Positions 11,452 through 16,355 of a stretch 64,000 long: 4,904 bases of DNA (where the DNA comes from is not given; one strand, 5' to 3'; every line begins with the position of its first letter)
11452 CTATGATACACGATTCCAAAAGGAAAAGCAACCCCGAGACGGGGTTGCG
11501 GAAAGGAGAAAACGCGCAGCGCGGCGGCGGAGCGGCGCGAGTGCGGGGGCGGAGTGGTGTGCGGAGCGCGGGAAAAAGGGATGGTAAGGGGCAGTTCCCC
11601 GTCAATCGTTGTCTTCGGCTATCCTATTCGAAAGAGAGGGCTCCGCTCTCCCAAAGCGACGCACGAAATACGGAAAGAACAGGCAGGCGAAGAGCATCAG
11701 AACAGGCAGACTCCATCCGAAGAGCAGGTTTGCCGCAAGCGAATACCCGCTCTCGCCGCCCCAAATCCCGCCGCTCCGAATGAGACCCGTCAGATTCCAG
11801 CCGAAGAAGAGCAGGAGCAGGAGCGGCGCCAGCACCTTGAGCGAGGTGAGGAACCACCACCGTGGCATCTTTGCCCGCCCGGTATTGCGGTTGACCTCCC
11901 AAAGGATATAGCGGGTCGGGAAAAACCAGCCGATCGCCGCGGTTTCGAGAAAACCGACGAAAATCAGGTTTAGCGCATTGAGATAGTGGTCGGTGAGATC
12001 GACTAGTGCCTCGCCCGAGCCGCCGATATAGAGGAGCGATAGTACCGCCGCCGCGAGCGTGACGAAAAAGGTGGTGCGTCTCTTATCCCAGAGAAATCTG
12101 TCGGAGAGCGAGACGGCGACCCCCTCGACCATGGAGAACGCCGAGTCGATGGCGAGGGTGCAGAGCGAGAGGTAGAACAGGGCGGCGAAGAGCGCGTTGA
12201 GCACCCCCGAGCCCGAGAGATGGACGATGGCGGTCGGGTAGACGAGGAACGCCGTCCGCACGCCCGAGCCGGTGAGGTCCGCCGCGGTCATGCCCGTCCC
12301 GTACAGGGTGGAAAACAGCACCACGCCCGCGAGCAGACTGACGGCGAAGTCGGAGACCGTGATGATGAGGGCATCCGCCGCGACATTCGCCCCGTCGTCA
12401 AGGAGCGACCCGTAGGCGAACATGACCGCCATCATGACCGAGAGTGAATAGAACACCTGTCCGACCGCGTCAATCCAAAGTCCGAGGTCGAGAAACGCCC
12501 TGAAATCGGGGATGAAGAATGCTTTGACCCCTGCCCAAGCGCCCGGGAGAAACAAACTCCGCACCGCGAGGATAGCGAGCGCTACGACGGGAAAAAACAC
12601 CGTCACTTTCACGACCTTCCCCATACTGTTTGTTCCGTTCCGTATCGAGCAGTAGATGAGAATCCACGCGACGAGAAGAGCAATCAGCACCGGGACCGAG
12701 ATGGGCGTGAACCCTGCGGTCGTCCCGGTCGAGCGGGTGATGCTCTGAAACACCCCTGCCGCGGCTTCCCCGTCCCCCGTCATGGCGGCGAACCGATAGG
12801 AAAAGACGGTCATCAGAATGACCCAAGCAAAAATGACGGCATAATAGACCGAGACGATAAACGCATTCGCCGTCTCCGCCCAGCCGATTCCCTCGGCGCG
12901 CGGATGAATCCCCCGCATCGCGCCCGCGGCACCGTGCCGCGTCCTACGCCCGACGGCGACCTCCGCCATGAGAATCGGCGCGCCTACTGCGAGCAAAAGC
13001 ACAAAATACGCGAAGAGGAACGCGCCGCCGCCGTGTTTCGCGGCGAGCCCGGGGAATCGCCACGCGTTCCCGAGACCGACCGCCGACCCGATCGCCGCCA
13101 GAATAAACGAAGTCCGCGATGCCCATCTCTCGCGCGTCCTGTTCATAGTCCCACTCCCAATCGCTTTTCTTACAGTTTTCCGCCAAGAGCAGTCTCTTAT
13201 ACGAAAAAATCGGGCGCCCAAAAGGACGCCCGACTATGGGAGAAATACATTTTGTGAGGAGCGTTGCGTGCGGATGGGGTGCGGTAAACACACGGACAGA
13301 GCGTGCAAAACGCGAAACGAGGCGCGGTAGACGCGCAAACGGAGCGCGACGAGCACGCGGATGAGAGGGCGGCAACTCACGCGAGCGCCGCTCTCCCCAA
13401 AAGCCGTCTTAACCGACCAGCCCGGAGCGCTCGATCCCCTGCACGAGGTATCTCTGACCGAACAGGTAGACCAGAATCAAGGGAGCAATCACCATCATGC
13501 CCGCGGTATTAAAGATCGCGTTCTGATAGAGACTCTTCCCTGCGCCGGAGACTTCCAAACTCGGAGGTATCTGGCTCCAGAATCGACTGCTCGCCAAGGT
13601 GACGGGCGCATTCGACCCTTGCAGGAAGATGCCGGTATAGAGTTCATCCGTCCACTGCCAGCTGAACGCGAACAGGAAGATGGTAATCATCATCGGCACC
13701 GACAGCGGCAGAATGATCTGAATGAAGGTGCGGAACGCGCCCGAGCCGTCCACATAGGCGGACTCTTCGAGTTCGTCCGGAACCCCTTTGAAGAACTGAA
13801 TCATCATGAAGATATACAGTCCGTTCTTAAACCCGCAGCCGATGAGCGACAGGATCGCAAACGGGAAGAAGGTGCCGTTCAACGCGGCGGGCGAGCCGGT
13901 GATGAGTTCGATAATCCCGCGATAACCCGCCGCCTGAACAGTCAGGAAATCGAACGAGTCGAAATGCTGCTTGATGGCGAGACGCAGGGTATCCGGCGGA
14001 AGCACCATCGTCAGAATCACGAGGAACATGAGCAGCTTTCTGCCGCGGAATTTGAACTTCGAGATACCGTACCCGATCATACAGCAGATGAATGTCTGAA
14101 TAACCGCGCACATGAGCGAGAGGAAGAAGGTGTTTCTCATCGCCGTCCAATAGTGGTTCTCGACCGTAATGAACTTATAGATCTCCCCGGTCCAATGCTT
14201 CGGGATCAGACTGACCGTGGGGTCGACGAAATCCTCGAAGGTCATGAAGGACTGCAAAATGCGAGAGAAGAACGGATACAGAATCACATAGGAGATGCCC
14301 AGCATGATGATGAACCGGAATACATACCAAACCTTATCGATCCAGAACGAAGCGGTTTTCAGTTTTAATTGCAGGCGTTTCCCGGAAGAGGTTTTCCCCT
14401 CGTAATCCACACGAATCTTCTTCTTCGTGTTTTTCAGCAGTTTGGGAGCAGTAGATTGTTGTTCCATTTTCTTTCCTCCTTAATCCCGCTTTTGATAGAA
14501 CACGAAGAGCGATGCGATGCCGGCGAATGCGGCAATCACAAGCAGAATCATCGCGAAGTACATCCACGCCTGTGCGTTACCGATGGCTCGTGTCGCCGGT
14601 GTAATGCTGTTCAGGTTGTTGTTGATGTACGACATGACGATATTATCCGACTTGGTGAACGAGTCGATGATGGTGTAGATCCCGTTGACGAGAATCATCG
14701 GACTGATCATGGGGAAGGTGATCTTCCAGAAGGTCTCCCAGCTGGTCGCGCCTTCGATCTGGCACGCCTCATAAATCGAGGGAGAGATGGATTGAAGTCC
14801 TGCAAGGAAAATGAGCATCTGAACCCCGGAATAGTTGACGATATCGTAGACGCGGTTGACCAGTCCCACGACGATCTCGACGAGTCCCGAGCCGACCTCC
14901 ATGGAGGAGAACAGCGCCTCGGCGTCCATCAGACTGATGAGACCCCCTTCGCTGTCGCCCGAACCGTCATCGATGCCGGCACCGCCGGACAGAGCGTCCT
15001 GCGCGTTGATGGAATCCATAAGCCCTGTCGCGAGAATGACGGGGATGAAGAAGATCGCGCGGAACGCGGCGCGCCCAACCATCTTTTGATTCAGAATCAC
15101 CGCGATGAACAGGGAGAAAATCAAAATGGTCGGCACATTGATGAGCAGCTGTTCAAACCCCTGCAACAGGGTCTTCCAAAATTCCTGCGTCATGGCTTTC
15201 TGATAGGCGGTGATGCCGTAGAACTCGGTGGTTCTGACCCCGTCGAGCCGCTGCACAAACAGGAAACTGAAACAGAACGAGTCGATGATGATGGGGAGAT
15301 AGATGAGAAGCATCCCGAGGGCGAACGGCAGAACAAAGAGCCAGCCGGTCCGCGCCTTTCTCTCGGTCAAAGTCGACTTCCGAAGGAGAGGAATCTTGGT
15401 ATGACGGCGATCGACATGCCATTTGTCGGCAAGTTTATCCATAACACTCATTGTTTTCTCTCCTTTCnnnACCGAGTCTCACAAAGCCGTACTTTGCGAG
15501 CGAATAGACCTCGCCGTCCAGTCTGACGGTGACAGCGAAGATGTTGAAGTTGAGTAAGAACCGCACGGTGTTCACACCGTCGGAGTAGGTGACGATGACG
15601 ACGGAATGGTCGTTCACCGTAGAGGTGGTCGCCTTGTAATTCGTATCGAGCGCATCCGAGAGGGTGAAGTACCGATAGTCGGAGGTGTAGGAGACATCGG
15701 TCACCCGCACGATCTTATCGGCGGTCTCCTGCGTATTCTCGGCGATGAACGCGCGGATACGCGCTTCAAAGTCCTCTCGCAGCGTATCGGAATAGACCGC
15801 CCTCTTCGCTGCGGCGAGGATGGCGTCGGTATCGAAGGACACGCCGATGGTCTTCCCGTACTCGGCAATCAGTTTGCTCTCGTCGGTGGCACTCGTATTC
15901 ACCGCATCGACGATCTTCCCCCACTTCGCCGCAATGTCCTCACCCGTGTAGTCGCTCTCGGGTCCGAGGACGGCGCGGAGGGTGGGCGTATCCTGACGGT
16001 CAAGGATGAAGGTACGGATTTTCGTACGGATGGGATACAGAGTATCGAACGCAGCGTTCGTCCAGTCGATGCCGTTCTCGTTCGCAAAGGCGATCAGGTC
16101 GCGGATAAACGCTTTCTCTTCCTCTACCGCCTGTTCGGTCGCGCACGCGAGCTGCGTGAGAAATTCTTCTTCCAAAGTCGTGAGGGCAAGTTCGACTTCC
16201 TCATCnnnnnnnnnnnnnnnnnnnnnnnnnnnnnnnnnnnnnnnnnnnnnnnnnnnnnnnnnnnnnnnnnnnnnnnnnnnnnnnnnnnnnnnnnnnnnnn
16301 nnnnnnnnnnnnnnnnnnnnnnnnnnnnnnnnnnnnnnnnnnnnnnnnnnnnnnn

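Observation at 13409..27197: Seven-gene ABC-type operon with giant SBP, two permease pairs, a 1384-aa exoprotein and an NHL/TPR/Yip1 membrane fusion, but no ATPase, hydrolase or regulator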

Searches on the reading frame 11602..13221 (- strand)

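Call 7: search_protein_families(library=pfam, proteins=[window:11602-13221:-], max_evalue=0.001)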
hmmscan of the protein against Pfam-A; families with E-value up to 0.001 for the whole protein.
window:11602-13221:- (539 aa): 1 family
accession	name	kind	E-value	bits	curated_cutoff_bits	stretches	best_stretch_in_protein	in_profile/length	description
PF00209.24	SNF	-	9.2e-89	298.9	27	2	174-478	176-482/524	Sodium:neurotransmitter symporter family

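Call 68: search_protein_families(library=ncbifam, proteins=[window:11602-13221:-], max_evalue=0.00001)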
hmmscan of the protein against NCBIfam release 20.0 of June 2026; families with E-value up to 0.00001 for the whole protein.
window:11602-13221:- (539 aa): 1 family
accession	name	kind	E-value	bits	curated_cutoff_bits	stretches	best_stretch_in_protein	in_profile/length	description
NF037979.1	Na_transp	subfamily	4.4e-12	45.7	50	1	33-399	3-343/419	sodium-dependent transporter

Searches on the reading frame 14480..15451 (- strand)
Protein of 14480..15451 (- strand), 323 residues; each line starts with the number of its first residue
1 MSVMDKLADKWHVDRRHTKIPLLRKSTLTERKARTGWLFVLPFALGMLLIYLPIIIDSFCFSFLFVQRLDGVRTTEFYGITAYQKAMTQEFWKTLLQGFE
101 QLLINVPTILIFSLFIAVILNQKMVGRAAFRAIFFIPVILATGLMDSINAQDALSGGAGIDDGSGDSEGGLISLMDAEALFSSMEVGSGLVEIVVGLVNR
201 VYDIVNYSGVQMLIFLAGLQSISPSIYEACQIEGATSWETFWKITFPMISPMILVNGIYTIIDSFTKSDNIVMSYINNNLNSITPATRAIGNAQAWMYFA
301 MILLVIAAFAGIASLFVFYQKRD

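Call 3: search_protein_families(library=pfam, proteins=[window:14480-15451:-], max_evalue=0.01)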
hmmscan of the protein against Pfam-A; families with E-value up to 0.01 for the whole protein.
window:14480-15451:- (323 aa): 1 family
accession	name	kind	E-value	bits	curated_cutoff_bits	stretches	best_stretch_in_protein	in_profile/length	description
PF00528.27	BPD_transp_1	-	2.6e-10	40.8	26.4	1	205-319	62-175/184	Binding-protein-dependent transport system inner membrane component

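Call 4: search_protein_families(library=ncbifam, proteins=[window:14480-15451:-], max_evalue=0.01)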
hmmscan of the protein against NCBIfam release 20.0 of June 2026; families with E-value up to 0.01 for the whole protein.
window:14480-15451:- (323 aa): 13 families
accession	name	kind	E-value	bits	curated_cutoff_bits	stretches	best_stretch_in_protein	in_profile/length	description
NF007852.0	PRK10561.1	equivalog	4.6e-08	33.3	335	1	46-270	34-236/295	sn-glycerol-3-phosphate ABC transporter permease UgpA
TIGR00969.1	3a0106s02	subfamily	5.3e-06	26.1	240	1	219-256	166-203/272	sulfate ABC transporter permease subunit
NF040932.1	ABC_arch_GlcU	equivalog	5.7e-06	26.2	340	1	186-318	125-253/272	glucose ABC transporter permease GlcU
NF040931.1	ABC_arch_GlcT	equivalog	6.7e-06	25.9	360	1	203-264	150-211/278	glucose ABC transporter permease GlcT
NF008232.0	PRK10999.1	equivalog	2.6e-05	23.1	392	1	212-252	390-432/520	maltose ABC transporter permease MalF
NF008231.0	PRK10998.1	equivalog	6.1e-05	22.7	261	1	204-287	163-247/296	maltose ABC transporter permease MalG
TIGR01581.1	Mo_ABC_porter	hypoth_equivalog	0.00078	19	210.3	1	217-264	124-171/225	ABC transporter permease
TIGR03262.1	PhnU2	equivalog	0.0011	17.7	593.25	2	202-277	415-490/546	putative 2-aminoethylphosphonate ABC transporter permease subunit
TIGR02139.1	permease_CysT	equivalog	0.0012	18.5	246.1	1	219-255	155-191/265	sulfate ABC transporter permease subunit CysT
NF006939.0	PRK09421.1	equivalog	0.0037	16.7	262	0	219-316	116-215/230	molybdate ABC transporter permease subunit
NF008208.0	PRK10971.1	equivalog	0.0062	16.1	415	1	219-268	163-212/277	sulfate/thiosulfate ABC transporter permease CysT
TIGR02141.1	modB_ABC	equivalog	0.0074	15.9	182.6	0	219-257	103-141/208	molybdate ABC transporter permease subunit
NF043074.1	MMSYN1_0196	equivalog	0.009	15.3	350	1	191-279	139-219/277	spermidine/putrescine ABC transporter permease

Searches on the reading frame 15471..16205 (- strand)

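Call 62: search_protein_families(library=pfam, proteins=[window:15471-16205:-], max_evalue=1)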
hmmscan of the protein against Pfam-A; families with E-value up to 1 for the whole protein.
window:15471-16205:- (245 aa): 1 family
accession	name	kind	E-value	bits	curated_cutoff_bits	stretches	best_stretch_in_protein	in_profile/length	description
PF23421.1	DUF7109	-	0.22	12.1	27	1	125-174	80-130/151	Family of unknown function (DUF7109)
